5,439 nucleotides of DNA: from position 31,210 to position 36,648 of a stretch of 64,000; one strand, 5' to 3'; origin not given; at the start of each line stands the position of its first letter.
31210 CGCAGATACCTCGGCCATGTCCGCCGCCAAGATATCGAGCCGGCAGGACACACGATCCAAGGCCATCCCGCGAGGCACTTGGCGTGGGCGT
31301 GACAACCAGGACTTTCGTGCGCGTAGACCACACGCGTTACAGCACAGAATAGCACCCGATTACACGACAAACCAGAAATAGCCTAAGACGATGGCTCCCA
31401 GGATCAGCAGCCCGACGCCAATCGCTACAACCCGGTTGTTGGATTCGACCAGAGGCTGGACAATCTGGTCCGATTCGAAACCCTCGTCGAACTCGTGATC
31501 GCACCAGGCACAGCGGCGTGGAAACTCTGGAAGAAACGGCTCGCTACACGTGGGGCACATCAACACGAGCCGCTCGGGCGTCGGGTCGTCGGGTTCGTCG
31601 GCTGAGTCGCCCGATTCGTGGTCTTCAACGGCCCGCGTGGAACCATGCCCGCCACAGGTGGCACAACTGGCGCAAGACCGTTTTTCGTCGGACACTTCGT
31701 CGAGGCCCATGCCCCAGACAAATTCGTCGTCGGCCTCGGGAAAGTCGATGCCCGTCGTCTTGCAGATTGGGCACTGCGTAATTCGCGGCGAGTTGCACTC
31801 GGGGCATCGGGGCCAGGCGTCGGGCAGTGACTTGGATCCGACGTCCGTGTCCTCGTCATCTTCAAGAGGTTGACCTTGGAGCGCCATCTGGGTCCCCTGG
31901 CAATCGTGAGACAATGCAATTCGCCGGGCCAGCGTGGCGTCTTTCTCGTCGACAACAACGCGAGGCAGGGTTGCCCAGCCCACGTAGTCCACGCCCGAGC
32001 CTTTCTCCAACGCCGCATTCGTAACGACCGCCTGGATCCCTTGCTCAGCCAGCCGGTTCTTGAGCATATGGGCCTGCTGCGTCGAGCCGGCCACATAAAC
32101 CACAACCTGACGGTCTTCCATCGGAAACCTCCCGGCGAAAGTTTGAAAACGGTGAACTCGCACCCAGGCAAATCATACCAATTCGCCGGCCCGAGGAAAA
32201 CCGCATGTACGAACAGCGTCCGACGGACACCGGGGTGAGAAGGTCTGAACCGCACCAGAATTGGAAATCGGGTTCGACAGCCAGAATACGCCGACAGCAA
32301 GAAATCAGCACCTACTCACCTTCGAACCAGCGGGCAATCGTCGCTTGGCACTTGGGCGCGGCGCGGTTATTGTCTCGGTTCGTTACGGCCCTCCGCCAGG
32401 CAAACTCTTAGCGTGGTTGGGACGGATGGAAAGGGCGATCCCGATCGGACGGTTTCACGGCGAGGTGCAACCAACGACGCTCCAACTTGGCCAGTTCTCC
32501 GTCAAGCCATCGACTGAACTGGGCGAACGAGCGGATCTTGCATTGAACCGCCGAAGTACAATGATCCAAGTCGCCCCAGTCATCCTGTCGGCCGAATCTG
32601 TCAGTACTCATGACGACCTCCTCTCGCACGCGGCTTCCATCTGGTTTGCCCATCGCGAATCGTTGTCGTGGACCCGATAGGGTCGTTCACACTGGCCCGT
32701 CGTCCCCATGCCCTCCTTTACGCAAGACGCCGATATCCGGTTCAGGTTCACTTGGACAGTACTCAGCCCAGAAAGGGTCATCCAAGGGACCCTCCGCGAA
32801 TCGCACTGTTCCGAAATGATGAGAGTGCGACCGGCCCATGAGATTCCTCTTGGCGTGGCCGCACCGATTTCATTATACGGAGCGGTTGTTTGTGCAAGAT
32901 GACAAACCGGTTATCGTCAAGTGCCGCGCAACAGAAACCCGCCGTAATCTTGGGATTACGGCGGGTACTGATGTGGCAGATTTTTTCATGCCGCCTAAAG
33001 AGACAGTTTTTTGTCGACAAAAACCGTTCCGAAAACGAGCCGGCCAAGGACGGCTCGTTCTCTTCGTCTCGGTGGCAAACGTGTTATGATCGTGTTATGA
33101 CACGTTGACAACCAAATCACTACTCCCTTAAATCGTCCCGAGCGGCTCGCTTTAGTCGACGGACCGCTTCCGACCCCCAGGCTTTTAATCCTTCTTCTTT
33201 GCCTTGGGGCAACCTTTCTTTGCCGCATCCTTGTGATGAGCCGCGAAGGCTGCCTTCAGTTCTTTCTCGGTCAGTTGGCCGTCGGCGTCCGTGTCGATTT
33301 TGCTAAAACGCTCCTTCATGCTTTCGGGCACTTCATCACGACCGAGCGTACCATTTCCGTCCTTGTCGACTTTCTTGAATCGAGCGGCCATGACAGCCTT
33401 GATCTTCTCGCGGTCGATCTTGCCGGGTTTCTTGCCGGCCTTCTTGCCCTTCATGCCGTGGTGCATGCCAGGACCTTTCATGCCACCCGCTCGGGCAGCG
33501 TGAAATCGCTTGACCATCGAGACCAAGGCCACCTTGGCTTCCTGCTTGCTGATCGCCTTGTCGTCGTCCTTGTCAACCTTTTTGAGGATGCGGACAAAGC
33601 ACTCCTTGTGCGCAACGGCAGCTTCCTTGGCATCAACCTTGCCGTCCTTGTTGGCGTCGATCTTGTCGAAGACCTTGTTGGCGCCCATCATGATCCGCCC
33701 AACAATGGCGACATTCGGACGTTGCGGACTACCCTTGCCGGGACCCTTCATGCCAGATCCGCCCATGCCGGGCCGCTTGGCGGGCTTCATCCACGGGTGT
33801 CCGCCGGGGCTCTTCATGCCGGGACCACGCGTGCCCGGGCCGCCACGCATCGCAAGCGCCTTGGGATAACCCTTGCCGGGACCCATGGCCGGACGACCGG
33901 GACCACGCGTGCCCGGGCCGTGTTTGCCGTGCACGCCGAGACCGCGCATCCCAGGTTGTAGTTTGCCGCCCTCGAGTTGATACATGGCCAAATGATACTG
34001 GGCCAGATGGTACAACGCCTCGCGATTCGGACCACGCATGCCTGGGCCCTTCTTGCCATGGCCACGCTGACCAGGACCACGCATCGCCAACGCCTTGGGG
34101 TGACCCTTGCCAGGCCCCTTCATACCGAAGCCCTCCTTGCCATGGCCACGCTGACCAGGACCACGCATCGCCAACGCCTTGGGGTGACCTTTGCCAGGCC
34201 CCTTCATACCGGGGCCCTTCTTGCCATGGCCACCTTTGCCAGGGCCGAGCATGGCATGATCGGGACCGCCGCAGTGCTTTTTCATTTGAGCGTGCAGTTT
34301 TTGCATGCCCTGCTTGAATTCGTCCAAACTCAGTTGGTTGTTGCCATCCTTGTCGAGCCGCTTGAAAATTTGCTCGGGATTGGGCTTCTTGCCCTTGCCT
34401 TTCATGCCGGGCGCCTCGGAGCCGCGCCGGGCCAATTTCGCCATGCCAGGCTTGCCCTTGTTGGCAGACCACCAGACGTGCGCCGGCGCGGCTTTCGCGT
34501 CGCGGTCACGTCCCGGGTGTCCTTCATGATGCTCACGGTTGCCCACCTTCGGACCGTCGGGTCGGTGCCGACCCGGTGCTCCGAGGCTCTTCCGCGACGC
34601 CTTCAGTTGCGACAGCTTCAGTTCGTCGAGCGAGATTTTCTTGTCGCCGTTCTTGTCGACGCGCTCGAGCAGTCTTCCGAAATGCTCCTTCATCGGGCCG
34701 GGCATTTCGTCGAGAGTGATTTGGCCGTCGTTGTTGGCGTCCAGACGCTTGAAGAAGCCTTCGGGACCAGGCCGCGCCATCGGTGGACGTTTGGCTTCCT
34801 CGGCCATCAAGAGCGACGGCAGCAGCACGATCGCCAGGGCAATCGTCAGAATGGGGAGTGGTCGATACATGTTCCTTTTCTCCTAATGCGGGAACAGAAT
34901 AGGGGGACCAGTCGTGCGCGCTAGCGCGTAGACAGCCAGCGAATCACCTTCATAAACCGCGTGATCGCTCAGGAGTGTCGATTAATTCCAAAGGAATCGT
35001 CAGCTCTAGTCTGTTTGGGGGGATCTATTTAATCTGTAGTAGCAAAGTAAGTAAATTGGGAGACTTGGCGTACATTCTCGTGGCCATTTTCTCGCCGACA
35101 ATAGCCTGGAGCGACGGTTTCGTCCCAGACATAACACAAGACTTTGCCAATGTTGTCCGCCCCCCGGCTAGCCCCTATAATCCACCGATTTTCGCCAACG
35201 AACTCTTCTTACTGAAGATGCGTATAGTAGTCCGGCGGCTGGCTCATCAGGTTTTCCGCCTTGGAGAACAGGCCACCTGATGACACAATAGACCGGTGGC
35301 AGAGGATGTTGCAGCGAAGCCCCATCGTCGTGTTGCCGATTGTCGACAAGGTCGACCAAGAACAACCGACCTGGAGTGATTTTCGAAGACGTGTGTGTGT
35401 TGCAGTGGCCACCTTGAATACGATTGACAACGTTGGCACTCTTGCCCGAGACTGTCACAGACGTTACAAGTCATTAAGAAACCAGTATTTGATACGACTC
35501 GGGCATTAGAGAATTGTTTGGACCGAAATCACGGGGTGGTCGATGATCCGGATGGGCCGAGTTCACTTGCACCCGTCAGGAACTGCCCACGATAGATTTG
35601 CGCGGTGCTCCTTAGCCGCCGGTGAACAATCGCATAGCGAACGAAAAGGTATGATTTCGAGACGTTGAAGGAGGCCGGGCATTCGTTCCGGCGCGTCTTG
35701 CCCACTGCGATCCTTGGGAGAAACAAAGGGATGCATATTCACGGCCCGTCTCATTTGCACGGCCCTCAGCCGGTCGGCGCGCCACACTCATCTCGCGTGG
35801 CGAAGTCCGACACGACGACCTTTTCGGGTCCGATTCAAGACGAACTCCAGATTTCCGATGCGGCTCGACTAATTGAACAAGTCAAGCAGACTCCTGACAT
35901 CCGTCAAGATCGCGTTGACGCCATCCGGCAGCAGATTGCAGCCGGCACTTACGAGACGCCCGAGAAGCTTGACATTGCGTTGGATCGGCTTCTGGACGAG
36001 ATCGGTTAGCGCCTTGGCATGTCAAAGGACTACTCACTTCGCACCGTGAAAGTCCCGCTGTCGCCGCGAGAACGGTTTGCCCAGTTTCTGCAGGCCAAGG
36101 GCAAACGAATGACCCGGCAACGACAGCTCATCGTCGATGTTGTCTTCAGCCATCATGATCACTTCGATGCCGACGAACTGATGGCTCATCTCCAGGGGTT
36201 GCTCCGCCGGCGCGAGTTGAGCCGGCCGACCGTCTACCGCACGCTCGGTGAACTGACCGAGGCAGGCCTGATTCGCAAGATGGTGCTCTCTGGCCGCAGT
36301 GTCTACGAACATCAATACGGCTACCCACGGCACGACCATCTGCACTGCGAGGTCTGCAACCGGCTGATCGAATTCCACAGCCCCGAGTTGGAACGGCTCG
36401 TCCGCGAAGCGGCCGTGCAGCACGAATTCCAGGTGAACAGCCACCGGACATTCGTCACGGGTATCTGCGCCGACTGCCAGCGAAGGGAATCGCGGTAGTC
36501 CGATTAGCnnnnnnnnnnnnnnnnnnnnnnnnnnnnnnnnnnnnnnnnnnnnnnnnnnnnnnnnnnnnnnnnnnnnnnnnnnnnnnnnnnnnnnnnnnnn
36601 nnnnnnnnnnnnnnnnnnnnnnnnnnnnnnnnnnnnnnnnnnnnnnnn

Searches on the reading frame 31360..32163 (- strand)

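Call 44: search_protein_families(library=pfam, proteins=[window:31360-32163:-], max_evalue=0.001)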
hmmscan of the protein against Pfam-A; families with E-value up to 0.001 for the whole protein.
window:31360-32163:- (267 aa): 1 family
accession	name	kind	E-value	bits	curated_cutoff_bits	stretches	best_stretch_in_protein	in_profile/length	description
PF09413.15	DUF2007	-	3.3e-06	27.6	25.7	1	22-82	4-61/66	Putative prokaryotic signal transducing protein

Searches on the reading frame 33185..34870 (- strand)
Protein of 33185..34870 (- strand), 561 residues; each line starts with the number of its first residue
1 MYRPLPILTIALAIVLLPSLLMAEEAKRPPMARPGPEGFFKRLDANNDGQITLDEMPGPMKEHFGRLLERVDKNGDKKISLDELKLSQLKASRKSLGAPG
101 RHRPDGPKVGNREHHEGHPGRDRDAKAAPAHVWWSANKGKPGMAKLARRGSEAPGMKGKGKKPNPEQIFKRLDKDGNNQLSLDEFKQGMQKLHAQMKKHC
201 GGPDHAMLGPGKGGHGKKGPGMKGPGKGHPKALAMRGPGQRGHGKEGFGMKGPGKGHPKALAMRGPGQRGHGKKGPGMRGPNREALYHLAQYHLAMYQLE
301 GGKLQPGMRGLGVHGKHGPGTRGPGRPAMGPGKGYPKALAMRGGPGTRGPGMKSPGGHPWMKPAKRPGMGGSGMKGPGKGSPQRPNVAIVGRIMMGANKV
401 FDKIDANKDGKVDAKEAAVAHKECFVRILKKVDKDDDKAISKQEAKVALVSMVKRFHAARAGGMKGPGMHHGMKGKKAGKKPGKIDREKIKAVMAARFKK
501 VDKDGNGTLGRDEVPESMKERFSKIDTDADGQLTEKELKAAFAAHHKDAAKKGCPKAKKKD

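Call 44: search_protein_families(library=pfam, proteins=[window:33185-34870:-], max_evalue=0.001)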
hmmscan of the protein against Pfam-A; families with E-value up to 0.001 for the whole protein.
window:33185-34870:- (561 aa): 7 families
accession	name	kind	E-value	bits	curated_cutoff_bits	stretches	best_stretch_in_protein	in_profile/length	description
PF13405.12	EF-hand_6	-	1.1e-30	102.7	25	2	167-192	4-29/30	EF-hand domain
PF00036.39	EF-hand_1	-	2e-30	102.5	25.4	2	167-192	4-29/29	EF hand domain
PF13499.12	EF-hand_7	-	2.2e-23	82.8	30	2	39-84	7-62/67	EF-hand domain pair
PF13202.12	EF-hand_5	-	4.3e-20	70.6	25.9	1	399-416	3-20/25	EF hand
PF10591.15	SPARC_Ca_bdg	-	1.9e-09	38.3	22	0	400-444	59-109/113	Secreted protein acidic and rich in cysteine Ca binding region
PF13833.12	EF-hand_8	-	4.7e-06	26.7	28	0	168-191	30-53/54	EF-hand domain pair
PF22592.2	FCaBP_EF-hand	-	8.4e-06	26.5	27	0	160-191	12-43/93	FCaBP EF-hand domain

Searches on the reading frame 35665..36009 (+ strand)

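Call 4: search_protein_families(library=pfam, proteins=[window:35665-36009:+], max_evalue=1)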
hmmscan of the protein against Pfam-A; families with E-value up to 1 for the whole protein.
window:35665-36009:+ (114 aa): 1 family
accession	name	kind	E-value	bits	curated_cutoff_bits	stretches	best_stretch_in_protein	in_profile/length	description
PF04316.19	FlgM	-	2e-12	47.6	25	1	59-97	1-43/55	Anti-sigma-28 factor, FlgM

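Call 5: search_protein_families(library=ncbifam, proteins=[window:35665-36009:+], max_evalue=1)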
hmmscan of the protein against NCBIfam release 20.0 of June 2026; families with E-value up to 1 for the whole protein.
window:35665-36009:+ (114 aa): 1 family
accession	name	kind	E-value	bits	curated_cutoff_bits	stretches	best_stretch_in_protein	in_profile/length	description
TIGR03824.1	FlgM_jcvi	equivalog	4.5e-10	40.2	40.75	1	26-97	4-83/98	flagellar biosynthesis anti-sigma factor FlgM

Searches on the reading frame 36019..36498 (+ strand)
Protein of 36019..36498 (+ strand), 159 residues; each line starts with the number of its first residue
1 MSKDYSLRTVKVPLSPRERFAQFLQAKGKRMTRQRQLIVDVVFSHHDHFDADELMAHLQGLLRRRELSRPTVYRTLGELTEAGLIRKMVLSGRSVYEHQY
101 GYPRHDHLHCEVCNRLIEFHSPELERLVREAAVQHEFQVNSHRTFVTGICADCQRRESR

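Call 4: search_protein_families(library=pfam, proteins=[window:36019-36498:+], max_evalue=1)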
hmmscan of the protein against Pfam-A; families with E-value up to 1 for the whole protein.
window:36019-36498:+ (159 aa): 10 families
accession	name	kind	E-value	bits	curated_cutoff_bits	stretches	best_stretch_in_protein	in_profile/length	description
PF01475.25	FUR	-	7e-24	84.7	23.1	1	27-143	2-117/121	Ferric uptake regulator family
PF12840.13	HTH_20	-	0.0017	18.8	27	1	64-86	27-49/51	Helix-turn-helix domain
PF09339.16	HTH_IclR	-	0.0031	17.7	22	1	57-87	20-50/52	IclR helix-turn-helix domain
PF25213.1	HVO_A0261_N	-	0.0034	17.7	35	1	61-87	30-56/86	HVO_A0261 N-terminal domain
PF12802.13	MarR_2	-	0.0059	17.2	27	1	60-87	25-52/61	MarR family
PF13545.12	HTH_Crp_2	-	0.0078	16.6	27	1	67-86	34-53/70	Crp-like helix-turn-helix domain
PF01978.25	TrmB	-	0.017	15.4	25.6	1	63-87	30-54/68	Sugar-specific transcriptional regulator TrmB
PF10494.15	Stk19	-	0.07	13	27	1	55-114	35-79/278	Inactive serine-threonine protein kinase 19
PF13412.12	HTH_24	-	0.11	12.6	21.9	1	63-86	25-48/48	Winged helix-turn-helix DNA-binding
PF03551.20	PadR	-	0.15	12.5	27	1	53-88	14-50/75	Transcriptional regulator PadR-like family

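Call 5: search_protein_families(library=ncbifam, proteins=[window:36019-36498:+], max_evalue=1)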
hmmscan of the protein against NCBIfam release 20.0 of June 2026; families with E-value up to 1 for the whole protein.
window:36019-36498:+ (159 aa): 15 families
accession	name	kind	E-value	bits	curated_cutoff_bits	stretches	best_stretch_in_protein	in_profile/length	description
NF051892.1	TransRegFurBacil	equivalog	8.5e-17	61.6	220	1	18-157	6-147/149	ferric iron uptake transcriptional regulator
NF006999.0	PRK09462.1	equivalog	2.1e-16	59.9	146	1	23-156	7-139/148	ferric iron uptake transcriptional regulator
NF052545.1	TransRegPerRClab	equivalog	2.8e-15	56.5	180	1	21-155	5-136/138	transcriptional regulator PerR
NF051891.1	TransRegFurHelico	equivalog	5.9e-15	55.4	200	1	18-155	12-147/148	ferric iron uptake transcriptional regulator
NF047406.1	TransRegPerRTherm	equivalog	2.5e-13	50.4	200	1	29-156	4-128/130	manganese-dependent transcriptional regulator PerR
NF045678.1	TransRegIrrA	equivalog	1.7e-11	44.2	150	1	19-124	8-111/138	iron response transcriptional regulator IrrA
NF045677.1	FeRespRegIrr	equivalog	2.2e-11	44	170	1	22-124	2-102/127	Fur family transcriptional regulator Irr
NF008646.0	PRK11639.1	equivalog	3.4e-09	36.7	167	1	24-157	17-150/171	zinc uptake transcriptional repressor Zur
NF047461.1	FUR_perox_PerRB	exception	3.2e-07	30.4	250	1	20-148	17-140/143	peroxide-responsive transcriptional repressor PerRB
NF047462.1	FUR_perox_PerRA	exception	3.3e-05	24.4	200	1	18-118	6-103/142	peroxide-responsive transcriptional repressor PerRA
TIGR02018.2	his_ut_repres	equivalog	0.0026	17.2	220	1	51-99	19-67/226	histidine utilization transcriptional repressor HutC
NF007486.0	PRK10079.1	equivalog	0.019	14.7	363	1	45-127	25-106/241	phosphonate metabolism transcriptional regulator PhnF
TIGR02404.1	trehalos_R_Bsub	equivalog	0.028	14.1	211.95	1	47-98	16-67/233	trehalose operon repressor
NF053606.1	Sta1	subfamily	0.04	14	80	1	50-104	36-83/100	Sta1 family transcriptional regulator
TIGR02325.1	C_P_lyase_phnF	equivalog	0.057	12.9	156.8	1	49-103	26-80/238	phosphonate metabolism transcriptional regulator PhnF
